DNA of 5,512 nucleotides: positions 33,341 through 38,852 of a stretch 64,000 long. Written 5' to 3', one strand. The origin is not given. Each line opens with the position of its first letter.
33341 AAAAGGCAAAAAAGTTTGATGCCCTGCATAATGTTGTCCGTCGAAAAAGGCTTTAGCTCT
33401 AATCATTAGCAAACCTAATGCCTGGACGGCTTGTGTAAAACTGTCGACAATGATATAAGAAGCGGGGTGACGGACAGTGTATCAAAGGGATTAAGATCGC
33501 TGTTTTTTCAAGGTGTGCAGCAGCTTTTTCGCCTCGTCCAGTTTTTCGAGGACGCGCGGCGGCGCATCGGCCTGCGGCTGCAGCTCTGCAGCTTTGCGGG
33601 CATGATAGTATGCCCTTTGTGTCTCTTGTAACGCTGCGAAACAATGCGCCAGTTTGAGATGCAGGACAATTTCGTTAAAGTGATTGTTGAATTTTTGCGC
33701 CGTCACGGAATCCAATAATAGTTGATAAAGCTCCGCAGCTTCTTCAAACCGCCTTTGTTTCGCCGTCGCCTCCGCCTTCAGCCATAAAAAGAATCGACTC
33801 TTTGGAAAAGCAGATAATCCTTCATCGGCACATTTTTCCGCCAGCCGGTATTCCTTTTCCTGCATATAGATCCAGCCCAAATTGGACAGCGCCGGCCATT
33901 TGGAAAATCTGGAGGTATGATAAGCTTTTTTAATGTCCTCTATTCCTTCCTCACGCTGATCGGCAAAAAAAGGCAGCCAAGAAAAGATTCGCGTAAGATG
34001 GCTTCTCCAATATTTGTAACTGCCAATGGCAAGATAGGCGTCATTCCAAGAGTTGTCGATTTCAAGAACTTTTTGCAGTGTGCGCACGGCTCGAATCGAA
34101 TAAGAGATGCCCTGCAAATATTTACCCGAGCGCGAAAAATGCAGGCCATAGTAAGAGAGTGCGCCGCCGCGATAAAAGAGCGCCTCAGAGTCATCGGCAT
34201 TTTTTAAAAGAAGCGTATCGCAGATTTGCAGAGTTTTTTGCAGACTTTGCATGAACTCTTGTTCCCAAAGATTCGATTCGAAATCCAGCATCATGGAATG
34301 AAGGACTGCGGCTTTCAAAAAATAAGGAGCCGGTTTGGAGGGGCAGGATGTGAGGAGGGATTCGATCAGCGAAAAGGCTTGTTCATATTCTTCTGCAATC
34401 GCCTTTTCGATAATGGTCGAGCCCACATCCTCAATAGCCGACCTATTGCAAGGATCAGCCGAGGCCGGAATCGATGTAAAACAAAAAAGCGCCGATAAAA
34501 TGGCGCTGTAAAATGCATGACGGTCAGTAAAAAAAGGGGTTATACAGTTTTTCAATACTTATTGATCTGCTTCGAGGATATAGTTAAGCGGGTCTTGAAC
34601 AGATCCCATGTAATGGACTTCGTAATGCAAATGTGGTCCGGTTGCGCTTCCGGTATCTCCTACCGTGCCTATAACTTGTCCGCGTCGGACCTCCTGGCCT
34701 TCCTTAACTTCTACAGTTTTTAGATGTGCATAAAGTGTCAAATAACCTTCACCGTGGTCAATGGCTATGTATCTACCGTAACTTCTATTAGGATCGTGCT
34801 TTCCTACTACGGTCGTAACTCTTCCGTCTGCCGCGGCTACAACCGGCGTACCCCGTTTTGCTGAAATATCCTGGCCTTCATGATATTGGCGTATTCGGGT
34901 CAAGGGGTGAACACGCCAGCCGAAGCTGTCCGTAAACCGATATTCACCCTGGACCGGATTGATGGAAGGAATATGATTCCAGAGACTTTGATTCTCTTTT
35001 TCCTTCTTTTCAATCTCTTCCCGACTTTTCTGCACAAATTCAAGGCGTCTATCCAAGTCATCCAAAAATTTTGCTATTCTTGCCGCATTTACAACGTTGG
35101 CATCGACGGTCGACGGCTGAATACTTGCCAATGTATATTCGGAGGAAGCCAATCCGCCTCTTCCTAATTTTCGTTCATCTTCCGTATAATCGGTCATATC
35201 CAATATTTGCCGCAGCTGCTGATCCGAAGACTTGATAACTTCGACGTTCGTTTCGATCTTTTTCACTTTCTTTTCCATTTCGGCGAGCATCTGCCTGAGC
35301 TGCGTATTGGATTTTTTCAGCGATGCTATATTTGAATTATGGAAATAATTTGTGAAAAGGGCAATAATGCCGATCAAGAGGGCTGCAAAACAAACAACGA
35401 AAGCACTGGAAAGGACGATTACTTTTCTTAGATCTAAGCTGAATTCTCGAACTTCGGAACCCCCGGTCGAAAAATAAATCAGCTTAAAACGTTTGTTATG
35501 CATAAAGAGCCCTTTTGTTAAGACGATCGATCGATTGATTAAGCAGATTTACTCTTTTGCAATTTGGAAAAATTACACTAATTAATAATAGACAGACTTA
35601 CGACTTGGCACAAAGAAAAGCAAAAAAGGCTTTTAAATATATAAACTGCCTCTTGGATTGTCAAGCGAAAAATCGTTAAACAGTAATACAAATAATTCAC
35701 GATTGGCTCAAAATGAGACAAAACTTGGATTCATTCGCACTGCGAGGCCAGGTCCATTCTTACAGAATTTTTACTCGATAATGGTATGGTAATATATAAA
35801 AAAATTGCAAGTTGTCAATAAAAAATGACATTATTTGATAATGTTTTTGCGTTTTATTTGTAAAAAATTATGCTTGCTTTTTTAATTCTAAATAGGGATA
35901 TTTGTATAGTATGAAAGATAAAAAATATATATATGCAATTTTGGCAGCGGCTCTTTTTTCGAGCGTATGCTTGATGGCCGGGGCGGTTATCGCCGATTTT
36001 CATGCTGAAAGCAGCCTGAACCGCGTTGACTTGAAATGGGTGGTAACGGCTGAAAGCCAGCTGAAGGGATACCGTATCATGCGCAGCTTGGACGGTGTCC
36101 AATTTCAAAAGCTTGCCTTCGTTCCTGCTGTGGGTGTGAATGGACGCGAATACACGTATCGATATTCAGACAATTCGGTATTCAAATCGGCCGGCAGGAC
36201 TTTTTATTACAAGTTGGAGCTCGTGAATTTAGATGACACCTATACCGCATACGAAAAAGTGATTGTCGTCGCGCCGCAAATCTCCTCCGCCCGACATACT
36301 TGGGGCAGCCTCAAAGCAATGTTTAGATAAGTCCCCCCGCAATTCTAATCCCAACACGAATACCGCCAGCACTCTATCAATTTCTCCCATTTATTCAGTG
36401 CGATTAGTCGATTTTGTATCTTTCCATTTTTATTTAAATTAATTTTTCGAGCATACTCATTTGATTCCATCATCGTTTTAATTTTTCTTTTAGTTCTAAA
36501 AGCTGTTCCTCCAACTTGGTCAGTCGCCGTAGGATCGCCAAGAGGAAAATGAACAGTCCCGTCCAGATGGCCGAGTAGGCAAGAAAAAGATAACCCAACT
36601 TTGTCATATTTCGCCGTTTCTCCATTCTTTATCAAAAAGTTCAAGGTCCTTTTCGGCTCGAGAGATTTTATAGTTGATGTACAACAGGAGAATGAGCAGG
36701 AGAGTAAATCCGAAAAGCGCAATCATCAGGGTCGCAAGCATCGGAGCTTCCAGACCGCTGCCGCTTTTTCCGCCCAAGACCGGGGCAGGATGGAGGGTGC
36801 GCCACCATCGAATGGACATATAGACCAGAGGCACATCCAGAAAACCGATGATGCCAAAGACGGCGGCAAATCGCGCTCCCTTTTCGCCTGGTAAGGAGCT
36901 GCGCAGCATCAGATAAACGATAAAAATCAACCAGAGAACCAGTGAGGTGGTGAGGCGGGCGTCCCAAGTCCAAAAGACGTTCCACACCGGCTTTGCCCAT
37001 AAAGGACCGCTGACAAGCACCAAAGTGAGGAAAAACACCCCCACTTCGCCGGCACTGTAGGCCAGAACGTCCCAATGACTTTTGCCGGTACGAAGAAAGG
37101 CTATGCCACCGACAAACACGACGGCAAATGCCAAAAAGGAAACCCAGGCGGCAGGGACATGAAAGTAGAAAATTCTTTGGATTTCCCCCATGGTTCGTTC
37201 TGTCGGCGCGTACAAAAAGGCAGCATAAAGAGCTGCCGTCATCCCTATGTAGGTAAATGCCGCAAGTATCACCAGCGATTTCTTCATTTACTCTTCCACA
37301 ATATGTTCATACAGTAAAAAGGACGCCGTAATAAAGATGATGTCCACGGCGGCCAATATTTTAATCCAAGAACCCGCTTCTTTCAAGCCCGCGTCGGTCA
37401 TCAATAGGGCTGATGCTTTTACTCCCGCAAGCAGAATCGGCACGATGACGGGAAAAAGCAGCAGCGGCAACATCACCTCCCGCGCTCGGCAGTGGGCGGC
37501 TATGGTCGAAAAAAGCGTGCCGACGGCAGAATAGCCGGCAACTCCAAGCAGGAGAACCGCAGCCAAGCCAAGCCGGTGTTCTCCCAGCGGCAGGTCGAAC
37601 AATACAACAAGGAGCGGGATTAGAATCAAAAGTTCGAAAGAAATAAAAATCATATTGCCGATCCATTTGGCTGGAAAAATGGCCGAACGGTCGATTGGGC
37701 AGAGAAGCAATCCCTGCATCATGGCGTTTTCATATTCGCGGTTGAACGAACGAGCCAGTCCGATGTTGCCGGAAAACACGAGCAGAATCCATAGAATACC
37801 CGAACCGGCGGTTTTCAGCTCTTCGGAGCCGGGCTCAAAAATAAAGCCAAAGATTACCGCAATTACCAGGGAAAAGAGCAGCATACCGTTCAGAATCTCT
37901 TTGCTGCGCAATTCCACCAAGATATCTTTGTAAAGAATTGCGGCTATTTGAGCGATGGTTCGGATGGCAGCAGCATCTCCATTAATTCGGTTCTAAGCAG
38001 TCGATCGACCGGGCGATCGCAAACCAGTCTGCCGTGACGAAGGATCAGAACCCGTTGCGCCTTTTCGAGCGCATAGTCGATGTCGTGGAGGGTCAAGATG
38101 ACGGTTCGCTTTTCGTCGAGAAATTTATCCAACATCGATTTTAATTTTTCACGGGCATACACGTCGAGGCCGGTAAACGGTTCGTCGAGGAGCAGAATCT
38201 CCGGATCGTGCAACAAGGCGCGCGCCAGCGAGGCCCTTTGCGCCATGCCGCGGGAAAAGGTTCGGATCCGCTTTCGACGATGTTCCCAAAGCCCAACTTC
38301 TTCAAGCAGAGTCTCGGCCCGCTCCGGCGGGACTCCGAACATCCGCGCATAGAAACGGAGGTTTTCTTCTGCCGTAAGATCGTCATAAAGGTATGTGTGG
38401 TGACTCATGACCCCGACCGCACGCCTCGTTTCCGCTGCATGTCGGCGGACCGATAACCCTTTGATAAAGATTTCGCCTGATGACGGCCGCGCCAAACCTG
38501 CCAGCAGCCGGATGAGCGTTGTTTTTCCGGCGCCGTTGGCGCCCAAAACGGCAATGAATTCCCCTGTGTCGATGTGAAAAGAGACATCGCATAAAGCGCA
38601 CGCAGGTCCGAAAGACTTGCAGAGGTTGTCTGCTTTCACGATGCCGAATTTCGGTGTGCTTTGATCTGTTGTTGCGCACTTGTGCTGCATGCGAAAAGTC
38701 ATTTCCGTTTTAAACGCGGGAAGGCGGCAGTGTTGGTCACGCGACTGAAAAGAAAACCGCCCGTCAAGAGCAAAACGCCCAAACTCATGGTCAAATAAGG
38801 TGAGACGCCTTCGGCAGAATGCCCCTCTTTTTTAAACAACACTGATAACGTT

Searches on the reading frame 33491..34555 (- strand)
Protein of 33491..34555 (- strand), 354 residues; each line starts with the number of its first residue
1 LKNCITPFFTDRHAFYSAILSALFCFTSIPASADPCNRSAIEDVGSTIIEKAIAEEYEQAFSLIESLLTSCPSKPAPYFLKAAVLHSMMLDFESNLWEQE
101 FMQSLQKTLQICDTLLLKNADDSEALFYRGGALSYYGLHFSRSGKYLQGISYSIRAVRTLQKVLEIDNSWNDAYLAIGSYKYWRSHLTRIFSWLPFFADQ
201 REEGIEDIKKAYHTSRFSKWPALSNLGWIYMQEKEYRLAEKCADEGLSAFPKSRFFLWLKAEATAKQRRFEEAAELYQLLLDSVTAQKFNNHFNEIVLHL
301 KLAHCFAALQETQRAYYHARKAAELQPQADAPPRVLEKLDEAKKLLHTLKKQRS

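Call 26: search_protein_families(library=pfam, proteins=[window:33491-34555:-], max_evalue=0.0001)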
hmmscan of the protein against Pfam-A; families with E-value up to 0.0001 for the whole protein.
window:33491-34555:- (354 aa): 5 families
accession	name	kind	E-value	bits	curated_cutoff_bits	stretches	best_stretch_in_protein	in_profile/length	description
PF00515.34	TPR_1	-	2e-07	30.9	27.8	0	222-251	3-32/34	Tetratricopeptide repeat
PF13424.12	TPR_12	-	3.1e-07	30.9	30.1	0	259-326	8-75/77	Tetratricopeptide repeat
PF07719.23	TPR_2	-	3.6e-07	30.2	27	0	222-252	3-33/34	Tetratricopeptide repeat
PF13176.12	TPR_7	-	5.4e-06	26.5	27.9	0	222-242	1-21/36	Tetratricopeptide repeat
PF13432.12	TPR_16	-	3.5e-05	24.6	32.7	1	226-282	3-59/65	Tetratricopeptide repeat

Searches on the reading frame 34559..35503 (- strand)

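Call 26: search_protein_families(library=pfam, proteins=[window:34559-35503:-], max_evalue=0.0001)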
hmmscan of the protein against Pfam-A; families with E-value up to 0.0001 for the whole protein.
window:34559-35503:- (314 aa): 1 family
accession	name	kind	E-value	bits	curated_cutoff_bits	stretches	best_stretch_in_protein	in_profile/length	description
PF01551.29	Peptidase_M23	-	7.6e-34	116.2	28.7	1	207-305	2-96/96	Peptidase family M23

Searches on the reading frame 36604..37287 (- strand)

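Call 26: search_protein_families(library=pfam, proteins=[window:36604-37287:-], max_evalue=0.0001)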
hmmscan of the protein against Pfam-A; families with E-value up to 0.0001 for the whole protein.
window:36604-37287:- (227 aa): 1 family
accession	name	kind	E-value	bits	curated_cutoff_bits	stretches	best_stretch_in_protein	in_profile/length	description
PF01578.25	Cytochrom_C_asm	-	1.3e-30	107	29.9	1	4-166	36-212/212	Cytochrome C assembly protein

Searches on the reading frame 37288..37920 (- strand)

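Call 26: search_protein_families(library=pfam, proteins=[window:37288-37920:-], max_evalue=0.0001)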
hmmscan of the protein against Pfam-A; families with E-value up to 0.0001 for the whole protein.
window:37288-37920:- (210 aa): 5 families
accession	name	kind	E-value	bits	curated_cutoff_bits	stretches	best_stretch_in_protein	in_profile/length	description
PF03379.19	CcmB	-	1.2e-28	100.4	24.9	1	2-198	11-203/215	CcmB protein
PF01061.29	ABC2_membrane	-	2.6e-09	37.4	26.9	1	5-159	16-174/211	ABC-2 type transporter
PF12698.13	ABC2_membrane_3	-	2.9e-06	27.1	31.6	1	42-163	167-287/347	ABC-2 family transporter protein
PF12679.13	ABC2_membrane_2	-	5.1e-06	26.4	27.2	1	56-169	87-208/283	ABC-2 family transporter protein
PF12730.13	ABC2_membrane_4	-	1.7e-05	25.3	27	1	15-156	24-172/179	ABC-2 family transporter protein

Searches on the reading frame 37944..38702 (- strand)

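Call 26: search_protein_families(library=pfam, proteins=[window:37944-38702:-], max_evalue=0.0001)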
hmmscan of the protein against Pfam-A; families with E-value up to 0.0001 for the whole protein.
window:37944-38702:- (252 aa): 2 families
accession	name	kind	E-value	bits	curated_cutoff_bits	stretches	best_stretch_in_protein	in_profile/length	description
PF00005.33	ABC_tran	-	6.3e-33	114.7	25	1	39-176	3-136/137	ABC transporter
PF13304.12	AAA_21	-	1.5e-10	42.1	27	0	49-77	1-42/304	AAA domain, putative AbiEii toxin, Type IV TA system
